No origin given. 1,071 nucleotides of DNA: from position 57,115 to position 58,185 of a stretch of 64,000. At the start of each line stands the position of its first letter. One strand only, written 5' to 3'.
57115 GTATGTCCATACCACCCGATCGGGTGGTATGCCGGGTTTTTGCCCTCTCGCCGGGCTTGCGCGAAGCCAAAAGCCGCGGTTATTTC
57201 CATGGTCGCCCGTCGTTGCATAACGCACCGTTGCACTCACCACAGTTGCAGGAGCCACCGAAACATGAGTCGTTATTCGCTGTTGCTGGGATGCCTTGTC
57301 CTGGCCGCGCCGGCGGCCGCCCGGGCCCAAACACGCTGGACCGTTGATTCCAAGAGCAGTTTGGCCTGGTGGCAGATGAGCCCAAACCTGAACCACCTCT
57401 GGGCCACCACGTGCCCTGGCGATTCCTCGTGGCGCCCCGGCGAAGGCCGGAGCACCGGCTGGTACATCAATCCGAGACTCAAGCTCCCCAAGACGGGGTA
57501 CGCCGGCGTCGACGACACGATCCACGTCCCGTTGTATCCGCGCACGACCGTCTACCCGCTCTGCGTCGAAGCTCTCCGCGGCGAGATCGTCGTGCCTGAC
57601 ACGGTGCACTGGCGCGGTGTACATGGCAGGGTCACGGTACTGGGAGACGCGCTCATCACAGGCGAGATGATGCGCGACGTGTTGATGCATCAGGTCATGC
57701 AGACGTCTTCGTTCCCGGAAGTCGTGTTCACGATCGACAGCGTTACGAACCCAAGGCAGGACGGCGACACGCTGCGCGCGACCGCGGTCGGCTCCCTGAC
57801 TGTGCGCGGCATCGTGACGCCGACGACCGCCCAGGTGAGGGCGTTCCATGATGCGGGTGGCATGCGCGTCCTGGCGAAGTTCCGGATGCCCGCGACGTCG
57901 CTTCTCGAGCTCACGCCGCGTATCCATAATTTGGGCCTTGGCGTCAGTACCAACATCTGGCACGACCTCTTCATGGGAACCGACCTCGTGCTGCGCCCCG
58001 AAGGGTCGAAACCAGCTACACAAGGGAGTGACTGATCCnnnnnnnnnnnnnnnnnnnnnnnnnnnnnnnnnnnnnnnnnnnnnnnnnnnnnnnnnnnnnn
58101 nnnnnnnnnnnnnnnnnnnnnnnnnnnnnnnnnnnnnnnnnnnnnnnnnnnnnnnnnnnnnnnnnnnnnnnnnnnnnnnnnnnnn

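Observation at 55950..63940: Candidate undescribed periplasmic redox/lipid-handling locus: three modified YceI-like proteins, CHRD-like protein, dihaem and octahaem-TPR cytochromes, bracketed by inverted paralogous lipoproteins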

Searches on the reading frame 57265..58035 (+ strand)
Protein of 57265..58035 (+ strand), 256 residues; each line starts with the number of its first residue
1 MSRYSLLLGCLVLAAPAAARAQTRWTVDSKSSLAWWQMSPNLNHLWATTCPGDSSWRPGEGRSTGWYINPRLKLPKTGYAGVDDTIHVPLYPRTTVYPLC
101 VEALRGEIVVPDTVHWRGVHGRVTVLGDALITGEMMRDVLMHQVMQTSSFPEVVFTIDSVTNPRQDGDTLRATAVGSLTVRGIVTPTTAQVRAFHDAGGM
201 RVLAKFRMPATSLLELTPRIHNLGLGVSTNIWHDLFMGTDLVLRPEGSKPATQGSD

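Call 3: search_protein_families(library=pfam, max_evalue=1, proteins=[window:57265-58035:+])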
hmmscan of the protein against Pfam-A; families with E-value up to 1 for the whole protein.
window:57265-58035:+ (256 aa): 1 family
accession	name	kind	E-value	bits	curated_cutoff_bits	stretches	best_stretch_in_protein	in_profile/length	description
PF04264.18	YceI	-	1.2e-05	26.2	23.7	1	105-197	30-114/150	YceI-like domain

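Call 4: search_protein_families(library=ncbifam, max_evalue=1, proteins=[window:57265-58035:+])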
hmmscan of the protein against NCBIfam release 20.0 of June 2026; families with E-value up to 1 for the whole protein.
window:57265-58035:+ (256 aa): 0 families

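Call 9: find_homologous_proteins(query=window:57265-58035:+)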
Query window:57265-58035:+ (256 aa): 538 proteins with E <= 0.001 among 3963 candidates; the best 120 are listed.
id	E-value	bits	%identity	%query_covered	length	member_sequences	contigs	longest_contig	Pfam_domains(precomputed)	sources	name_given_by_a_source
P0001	2.5e-171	586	100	100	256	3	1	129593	PF04264.19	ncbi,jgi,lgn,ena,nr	ncbi:MAG TPA: YceI family protein [Gemmatimonadales bacterium]|nr:YceI family protein [Gemmatimonada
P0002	6.4e-155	532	89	98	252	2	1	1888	PF04264.19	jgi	-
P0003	1.5e-151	521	87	100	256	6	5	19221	PF04264.19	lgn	-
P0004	2.3e-149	514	85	100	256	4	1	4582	-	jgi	-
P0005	1.3e-132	459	77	97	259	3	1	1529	-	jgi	-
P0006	1.9e-128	445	76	95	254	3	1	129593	-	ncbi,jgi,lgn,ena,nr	ncbi:MAG TPA: hypothetical protein VLV16_09230 [Gemmatimonadales bacterium]|nr:hypothetical protein 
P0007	1.4e-126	439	76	91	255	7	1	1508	-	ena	-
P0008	1.1e-125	436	75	89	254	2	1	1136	-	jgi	jgi:hypothetical protein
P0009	5.1e-125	434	73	96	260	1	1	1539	PF04264.19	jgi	-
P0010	5.1e-123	428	72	95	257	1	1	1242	-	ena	-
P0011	2.1e-122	426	73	97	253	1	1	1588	-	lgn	-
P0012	2.4e-122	425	70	100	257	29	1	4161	-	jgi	jgi:hypothetical protein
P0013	3.2e-122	425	70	100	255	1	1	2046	-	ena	-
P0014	3.8e-122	425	70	100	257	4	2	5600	-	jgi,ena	-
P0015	3.2e-119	415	69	97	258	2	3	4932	-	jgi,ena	-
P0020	2.6e-117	409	70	95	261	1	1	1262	PF04264.19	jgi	jgi:polyisoprenoid-binding protein YceI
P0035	1.2e-110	387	70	87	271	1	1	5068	PF04264.19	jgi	jgi:polyisoprenoid-binding protein YceI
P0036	1.3e-110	387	64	99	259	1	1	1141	PF04264.19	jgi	-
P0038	9.1e-110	384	64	100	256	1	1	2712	PF04264.19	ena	-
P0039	1.4e-109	384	65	96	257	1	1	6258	PF04264.19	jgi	jgi:YceI-like domain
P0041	1.5e-109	384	66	96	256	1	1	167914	-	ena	-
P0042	4.6e-109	382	62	100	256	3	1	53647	-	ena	-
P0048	1.5e-106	374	67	89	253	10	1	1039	PF04264.19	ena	-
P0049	1.5e-106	374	68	89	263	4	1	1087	PF04264.19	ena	-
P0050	4.6e-106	372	66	95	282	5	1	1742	PF04264.19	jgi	-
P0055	2.4e-104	367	64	96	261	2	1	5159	PF04264.19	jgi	-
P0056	2.4e-104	366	66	88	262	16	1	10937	PF04264.19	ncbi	-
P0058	2.3e-103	363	63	92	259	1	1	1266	PF04264.19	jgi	-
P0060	3.1e-103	363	66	90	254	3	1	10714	PF04264.19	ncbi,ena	-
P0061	1.0e-102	361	65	87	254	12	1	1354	PF04264.19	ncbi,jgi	-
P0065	3.3e-102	360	64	93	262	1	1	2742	PF04264.19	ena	-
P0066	3.4e-102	359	66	89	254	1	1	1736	PF04264.19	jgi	jgi:hypothetical protein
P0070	3.8e-101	356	65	89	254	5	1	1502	PF04264.19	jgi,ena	-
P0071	7.7e-101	355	63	96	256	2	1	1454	PF04264.19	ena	-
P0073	1.6e-100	354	62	95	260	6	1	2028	PF04264.19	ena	-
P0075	5.1e-100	352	64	89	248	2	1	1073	PF04264.19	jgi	jgi:hypothetical protein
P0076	9.0e-100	352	63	89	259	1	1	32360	PF04264.19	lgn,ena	-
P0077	1.6e-99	351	62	95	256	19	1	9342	PF04264.19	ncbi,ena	-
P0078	1.7e-99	351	62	95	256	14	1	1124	PF04264.19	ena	-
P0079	1.7e-99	351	63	88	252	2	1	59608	PF04264.19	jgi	jgi:polyisoprenoid-binding protein YceI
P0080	5.6e-99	349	63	94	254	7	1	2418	PF04264.19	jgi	-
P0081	1.1e-98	348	65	88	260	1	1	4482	PF04264.19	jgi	jgi:hypothetical protein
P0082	1.5e-98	348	61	93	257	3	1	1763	PF04264.19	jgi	jgi:hypothetical protein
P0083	2.1e-98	347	65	91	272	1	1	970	PF04264.19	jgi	jgi:polyisoprenoid-binding protein YceI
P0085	4.2e-98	346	62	96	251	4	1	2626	PF04264.19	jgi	jgi:polyisoprenoid-binding protein YceI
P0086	8.8e-98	345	63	93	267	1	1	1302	PF04264.19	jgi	jgi:hypothetical protein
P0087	1.6e-97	344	62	89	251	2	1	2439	PF04264.19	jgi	jgi:polyisoprenoid-binding protein YceI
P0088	2.5e-97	344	60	96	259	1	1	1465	PF04264.19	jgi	jgi:hypothetical protein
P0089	7.9e-97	342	63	91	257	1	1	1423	PF04264.19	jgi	jgi:hypothetical protein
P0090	7.9e-97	342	62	95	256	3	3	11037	PF04264.19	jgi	-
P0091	9.4e-97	342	61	95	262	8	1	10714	PF04264.19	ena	-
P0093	2.8e-96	340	62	94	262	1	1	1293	PF04264.19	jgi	jgi:hypothetical protein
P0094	3.5e-96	340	62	89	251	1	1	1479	PF04264.19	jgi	jgi:polyisoprenoid-binding protein YceI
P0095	9.8e-96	338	60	93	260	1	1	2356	PF04264.19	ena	-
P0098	6.0e-95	336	62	89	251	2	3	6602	PF04264.19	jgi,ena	-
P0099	7.6e-95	335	61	88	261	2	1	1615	PF04264.19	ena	-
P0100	1.1e-94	335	62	89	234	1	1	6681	PF04264.19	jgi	jgi:YceI-like protein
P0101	1.8e-94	334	62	89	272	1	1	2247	PF04264.19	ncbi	-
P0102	2.5e-94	334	62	92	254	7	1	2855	PF04264.19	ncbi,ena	-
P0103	4.2e-94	333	60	95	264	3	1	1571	PF04264.19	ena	-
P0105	8.2e-94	332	58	94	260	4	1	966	PF04264.19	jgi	-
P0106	8.8e-94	332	59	96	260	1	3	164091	-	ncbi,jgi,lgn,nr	ncbi:MAG TPA: hypothetical protein VN848_11175 [Gemmatimonadales bacterium]|nr:hypothetical protein 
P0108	2.4e-93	330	56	99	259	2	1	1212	PF04264.19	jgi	jgi:hypothetical protein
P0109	4.5e-93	330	63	88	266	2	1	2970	PF04264.19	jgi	jgi:hypothetical protein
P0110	5.6e-93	329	59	95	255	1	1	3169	PF04264.19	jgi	jgi:hypothetical protein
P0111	6.5e-93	329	61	95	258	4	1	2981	PF04264.19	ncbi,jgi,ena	-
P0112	8.8e-93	329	59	90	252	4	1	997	PF04264.19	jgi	-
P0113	1.8e-92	328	60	92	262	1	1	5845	PF04264.19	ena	-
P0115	3.1e-92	327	64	87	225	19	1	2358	PF04264.19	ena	-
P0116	3.5e-92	327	64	89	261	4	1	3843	PF04264.19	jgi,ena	-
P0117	5.3e-92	326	61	86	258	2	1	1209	PF04264.19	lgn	-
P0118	5.7e-92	326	61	95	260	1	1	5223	PF04264.19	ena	-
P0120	6.7e-92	326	59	91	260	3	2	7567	PF04264.19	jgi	-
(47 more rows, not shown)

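Call 10: find_related_loci(query=A1, collection=genome_contigs, flank=10000)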
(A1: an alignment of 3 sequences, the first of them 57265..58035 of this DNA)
Query A1 (256 aa) in genome_contigs; peptide patterns used: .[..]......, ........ (x = any residue, [..] = any of these).
55 stretches matched a pattern; 30 encode a relative of the query (tblastn E <= 1e-3); 30 distinct loci.
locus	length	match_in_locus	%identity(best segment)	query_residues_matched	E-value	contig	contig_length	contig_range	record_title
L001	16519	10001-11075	66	1-256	4e-116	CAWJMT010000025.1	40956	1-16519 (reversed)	MAG: uncultured Gemmatimonadales bacterium isolate MFD02809.bin.2.233 genome assembly, contig: contig_287864, whole geno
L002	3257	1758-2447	62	19-248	4e-100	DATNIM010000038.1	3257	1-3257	MAG TPA_asm: Gemmatimonadales bacterium isolate SMAG_U11373 k141_607322, whole genome shotgun sequence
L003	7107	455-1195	60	3-248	2e-97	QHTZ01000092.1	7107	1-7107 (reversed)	MAG: Gemmatimonadetes bacterium isolate AG4 14_0929_02_40cm_scaffold_21584_curated, whole genome shotgun sequence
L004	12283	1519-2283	59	1-246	4e-96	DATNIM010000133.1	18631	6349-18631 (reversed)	MAG TPA_asm: Gemmatimonadales bacterium isolate SMAG_U11373 k141_427912, whole genome shotgun sequence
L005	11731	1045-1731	58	17-245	1e-93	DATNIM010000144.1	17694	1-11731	MAG TPA_asm: Gemmatimonadales bacterium isolate SMAG_U11373 k141_1095895, whole genome shotgun sequence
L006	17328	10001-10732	58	2-248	3e-91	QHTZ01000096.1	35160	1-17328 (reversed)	MAG: Gemmatimonadetes bacterium isolate AG4 14_0929_02_40cm_scaffold_1071_curated, whole genome shotgun sequence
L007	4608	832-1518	58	20-246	1e-89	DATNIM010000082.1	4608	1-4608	MAG TPA_asm: Gemmatimonadales bacterium isolate SMAG_U11373 k141_185874, whole genome shotgun sequence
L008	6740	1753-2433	59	17-248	4e-88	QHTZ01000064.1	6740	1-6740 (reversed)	MAG: Gemmatimonadetes bacterium isolate AG4 14_0929_02_40cm_scaffold_19315_curated, whole genome shotgun sequence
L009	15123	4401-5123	55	11-248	2e-85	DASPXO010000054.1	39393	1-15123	MAG TPA_asm: Gemmatimonadales bacterium isolate SMAG_U11569 k141_520002, whole genome shotgun sequence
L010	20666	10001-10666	54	25-246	2e-74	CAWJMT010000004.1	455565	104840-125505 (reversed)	MAG: uncultured Gemmatimonadales bacterium isolate MFD02809.bin.2.233 genome assembly, contig: contig_116178, whole geno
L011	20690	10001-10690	47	19-246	1e-67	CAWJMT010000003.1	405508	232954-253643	MAG: uncultured Gemmatimonadales bacterium isolate MFD02809.bin.2.233 genome assembly, contig: contig_114835, whole geno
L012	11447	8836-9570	46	10-246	4e-66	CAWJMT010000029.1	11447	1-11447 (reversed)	MAG: uncultured Gemmatimonadales bacterium isolate MFD02809.bin.2.233 genome assembly, contig: contig_302077, whole geno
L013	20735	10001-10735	45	10-246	4e-65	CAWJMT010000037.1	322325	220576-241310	MAG: uncultured Gemmatimonadales bacterium isolate MFD02809.bin.2.233 genome assembly, contig: contig_63869, whole genom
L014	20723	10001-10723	47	7-245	3e-65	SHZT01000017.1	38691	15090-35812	MAG: Gemmatimonadetes bacterium isolate Baikal-deep-G155 BACOMB-C4464, whole genome shotgun sequence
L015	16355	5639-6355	48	7-248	9e-65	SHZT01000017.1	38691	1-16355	MAG: Gemmatimonadetes bacterium isolate Baikal-deep-G155 BACOMB-C4464, whole genome shotgun sequence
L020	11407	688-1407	42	17-255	3e-58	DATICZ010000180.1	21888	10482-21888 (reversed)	MAG TPA_asm: Gemmatimonadales bacterium isolate SMAG_U16330 k141_487585, whole genome shotgun sequence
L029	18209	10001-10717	43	13-250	5e-56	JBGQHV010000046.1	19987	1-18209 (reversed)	MAG: Gemmatimonadota bacterium isolate OBJ2_061818_070_64 k141_1503127_length_19987_cov_22.5375, whole genome shotgun se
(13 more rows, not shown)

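Call 12: find_encoding_contigs(protein=P0001, flank=10000, max_places=3)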
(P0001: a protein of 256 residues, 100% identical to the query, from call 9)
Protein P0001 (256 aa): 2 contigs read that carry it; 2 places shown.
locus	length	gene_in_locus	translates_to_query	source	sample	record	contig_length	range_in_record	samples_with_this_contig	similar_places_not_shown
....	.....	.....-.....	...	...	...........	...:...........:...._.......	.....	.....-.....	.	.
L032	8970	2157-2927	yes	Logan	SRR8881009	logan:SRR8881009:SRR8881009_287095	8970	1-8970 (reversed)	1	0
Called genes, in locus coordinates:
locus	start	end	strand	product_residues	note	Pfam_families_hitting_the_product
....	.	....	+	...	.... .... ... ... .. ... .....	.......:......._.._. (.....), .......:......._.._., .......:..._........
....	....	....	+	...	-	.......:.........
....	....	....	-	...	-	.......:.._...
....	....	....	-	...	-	-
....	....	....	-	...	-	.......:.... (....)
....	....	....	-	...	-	-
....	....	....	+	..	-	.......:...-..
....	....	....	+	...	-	-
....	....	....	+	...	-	-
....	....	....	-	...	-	-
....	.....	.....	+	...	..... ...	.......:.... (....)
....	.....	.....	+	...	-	-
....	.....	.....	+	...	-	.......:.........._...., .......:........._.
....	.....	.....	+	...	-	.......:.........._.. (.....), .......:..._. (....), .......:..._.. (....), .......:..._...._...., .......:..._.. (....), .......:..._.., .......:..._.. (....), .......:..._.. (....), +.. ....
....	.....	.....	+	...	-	-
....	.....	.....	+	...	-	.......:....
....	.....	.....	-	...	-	-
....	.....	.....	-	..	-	?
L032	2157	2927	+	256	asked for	PF04264:YceI (weak)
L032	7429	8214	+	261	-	PF04264:YceI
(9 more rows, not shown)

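Call 13: find_encoding_contigs(protein=P0041, flank=10000, max_places=3)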
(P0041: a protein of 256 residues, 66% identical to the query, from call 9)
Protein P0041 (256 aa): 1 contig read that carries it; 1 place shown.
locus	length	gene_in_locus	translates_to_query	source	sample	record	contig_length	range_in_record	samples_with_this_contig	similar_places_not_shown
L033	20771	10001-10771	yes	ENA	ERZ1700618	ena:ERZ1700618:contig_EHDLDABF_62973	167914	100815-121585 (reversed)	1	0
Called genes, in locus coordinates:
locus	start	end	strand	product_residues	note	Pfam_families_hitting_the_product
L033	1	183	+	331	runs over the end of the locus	PF01094:ANF_receptor, PF13433:Peripla_BP_5 (weak), PF13458:Peripla_BP_6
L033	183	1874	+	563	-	PF00015:MCPsignal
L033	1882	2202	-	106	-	-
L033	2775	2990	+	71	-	PF01176:eIF-1a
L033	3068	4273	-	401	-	PF13609:Porin_4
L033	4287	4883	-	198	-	PF06525:SoxE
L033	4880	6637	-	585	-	PF01011:PQQ, PF13360:PQQ_2, PF01011:PQQ, PF13360:PQQ_2, PF13570:Beta-prop_ACSF4 (weak)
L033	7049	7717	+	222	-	-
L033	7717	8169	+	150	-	-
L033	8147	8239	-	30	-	-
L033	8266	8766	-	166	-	-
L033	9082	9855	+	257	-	-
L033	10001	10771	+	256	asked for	-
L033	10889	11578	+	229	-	PF13442:Cytochrome_CBB3, PF00034:Cytochrom_C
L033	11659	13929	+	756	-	PF02335:Cytochrom_C552 (faint), PF09699:Paired_CXXCH_1 (faint), PF13432:TPR_16, PF00515:TPR_1 (weak), PF13414:TPR_11, PF13432:TPR_16 (weak), PF14559:TPR_19, PF13414:TPR_11 (weak), +16 more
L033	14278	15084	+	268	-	PF04264:YceI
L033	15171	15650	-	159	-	-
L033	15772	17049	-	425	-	-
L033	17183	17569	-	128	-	PF02433:FixO (faint), PF00034:Cytochrom_C, PF13442:Cytochrome_CBB3 (weak)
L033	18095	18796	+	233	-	PF00005:ABC_tran, PF13304:AAA_21 (weak)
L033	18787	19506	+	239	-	PF01061:ABC2_membrane, PF03379:CcmB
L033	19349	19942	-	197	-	-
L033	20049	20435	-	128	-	PF02433:FixO (faint), PF00034:Cytochrom_C, PF13442:Cytochrome_CBB3 (weak)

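Call 14: find_encoding_contigs(protein=P0042, flank=10000, max_places=2)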
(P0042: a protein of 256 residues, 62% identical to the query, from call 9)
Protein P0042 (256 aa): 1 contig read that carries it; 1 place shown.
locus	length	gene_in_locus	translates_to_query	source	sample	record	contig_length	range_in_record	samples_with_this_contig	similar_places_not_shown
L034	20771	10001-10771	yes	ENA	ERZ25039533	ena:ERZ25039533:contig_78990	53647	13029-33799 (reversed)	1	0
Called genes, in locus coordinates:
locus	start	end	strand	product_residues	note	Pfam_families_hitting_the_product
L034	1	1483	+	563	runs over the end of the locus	PF00015:MCPsignal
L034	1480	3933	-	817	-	PF02368:Big_2 (faint), PF02369:Big_1, PF26918:Ig_Eae (weak)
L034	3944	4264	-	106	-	-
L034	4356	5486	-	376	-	-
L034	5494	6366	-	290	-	PF03783:CsgG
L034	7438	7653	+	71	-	PF01176:eIF-1a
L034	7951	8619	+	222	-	-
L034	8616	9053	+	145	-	-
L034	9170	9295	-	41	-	-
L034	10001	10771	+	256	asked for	-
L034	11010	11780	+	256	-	-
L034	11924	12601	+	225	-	PF00034:Cytochrom_C, PF13442:Cytochrome_CBB3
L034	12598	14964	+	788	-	PF02335:Cytochrom_C552 (faint), PF09699:Paired_CXXCH_1 (faint), PF14522:Cytochrome_C7 (faint), PF13414:TPR_11, PF13432:TPR_16, PF13414:TPR_11, PF13432:TPR_16 (weak), PF14559:TPR_19 (weak), +15 more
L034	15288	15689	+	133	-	-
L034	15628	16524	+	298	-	PF04264:YceI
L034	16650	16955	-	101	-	-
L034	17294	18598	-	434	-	-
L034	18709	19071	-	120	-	PF13442:Cytochrome_CBB3 (weak), PF00034:Cytochrom_C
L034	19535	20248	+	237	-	PF00005:ABC_tran, PF13304:AAA_21 (weak)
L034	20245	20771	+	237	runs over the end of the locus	PF01061:ABC2_membrane, PF03379:CcmB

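Call 15: find_encoding_contigs(protein=P0106, flank=10000, max_places=2)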
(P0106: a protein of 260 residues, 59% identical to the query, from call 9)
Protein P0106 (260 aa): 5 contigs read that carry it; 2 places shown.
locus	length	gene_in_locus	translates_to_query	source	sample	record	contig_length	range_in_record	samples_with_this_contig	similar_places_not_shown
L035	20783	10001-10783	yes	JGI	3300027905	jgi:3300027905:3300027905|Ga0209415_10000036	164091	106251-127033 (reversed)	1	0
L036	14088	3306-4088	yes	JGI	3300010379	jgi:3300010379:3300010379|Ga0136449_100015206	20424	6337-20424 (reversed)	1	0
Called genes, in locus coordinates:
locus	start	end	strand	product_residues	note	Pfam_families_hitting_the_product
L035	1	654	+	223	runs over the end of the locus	PF02492:cobW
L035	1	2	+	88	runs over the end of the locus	PF01155:HypA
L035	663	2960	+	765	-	PF00708:Acylphosphatase, PF07503:zf-HYPF, PF01300:Sua5_yciO_yrdC, PF17788:HypF_C, PF22521:HypF_C_2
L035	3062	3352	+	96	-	PF01455:HupF_HypC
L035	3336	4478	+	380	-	PF01924:HypD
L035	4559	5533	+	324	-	PF00586:AIRS, PF02769:AIRS_C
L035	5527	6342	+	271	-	PF00551:Formyl_trans_N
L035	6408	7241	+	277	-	PF00378:ECH_1, PF16113:ECH_2, PF00378:ECH_1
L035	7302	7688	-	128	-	PF09579:Spore_YtfJ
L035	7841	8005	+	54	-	-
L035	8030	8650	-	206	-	PF14333:DUF4389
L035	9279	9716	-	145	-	-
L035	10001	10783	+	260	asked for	-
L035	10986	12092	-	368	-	PF27233:MJ0711_N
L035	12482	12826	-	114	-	-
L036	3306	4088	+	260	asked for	-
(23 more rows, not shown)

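Call 16: find_encoding_contigs(protein=P0079, flank=10000, max_places=2)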
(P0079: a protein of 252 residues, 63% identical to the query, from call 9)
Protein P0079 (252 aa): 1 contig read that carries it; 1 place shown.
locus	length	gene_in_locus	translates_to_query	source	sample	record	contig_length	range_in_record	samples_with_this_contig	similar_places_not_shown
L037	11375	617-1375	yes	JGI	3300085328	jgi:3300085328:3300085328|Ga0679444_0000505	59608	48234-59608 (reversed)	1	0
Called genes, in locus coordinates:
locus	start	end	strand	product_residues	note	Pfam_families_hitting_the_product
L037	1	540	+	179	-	?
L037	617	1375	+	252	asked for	PF04264:YceI (weak)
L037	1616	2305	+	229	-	PF00005:ABC_tran, PF13304:AAA_21 (weak)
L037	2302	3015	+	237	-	PF01061:ABC2_membrane, PF03379:CcmB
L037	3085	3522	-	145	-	PF13442:Cytochrome_CBB3 (weak), PF00034:Cytochrom_C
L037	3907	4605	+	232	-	PF01578:Cytochrom_C_asm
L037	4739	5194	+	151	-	PF03100:CcmE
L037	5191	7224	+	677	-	PF01578:Cytochrom_C_asm, PF16327:CcmF_C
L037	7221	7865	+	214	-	PF08534:Redoxin, PF00578:AhpC-TSA, PF00085:Thioredoxin (weak), PF13098:Thioredoxin_2 (weak), PF13905:Thioredoxin_8 (weak)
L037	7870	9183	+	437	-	PF03918:CcmH, PF13371:TPR_9 (faint), PF13428:TPR_14 (faint), PF00515:TPR_1 (faint), PF13414:TPR_11 (faint), PF13432:TPR_16 (weak)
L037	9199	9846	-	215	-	PF10502:Peptidase_S26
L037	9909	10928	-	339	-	PF26549:Tricorn_N, PF19283:APEH_N (faint), PF07676:PD40 (weak), PF26549:Tricorn_N, PF26550:Tricorn_2nd (weak), PF07676:PD40 (weak)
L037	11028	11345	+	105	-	-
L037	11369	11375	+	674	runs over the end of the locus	PF00456:Transketolase_N, PF02779:Transket_pyr, PF02780:Transketolase_C, PF22613:Transketolase_C_1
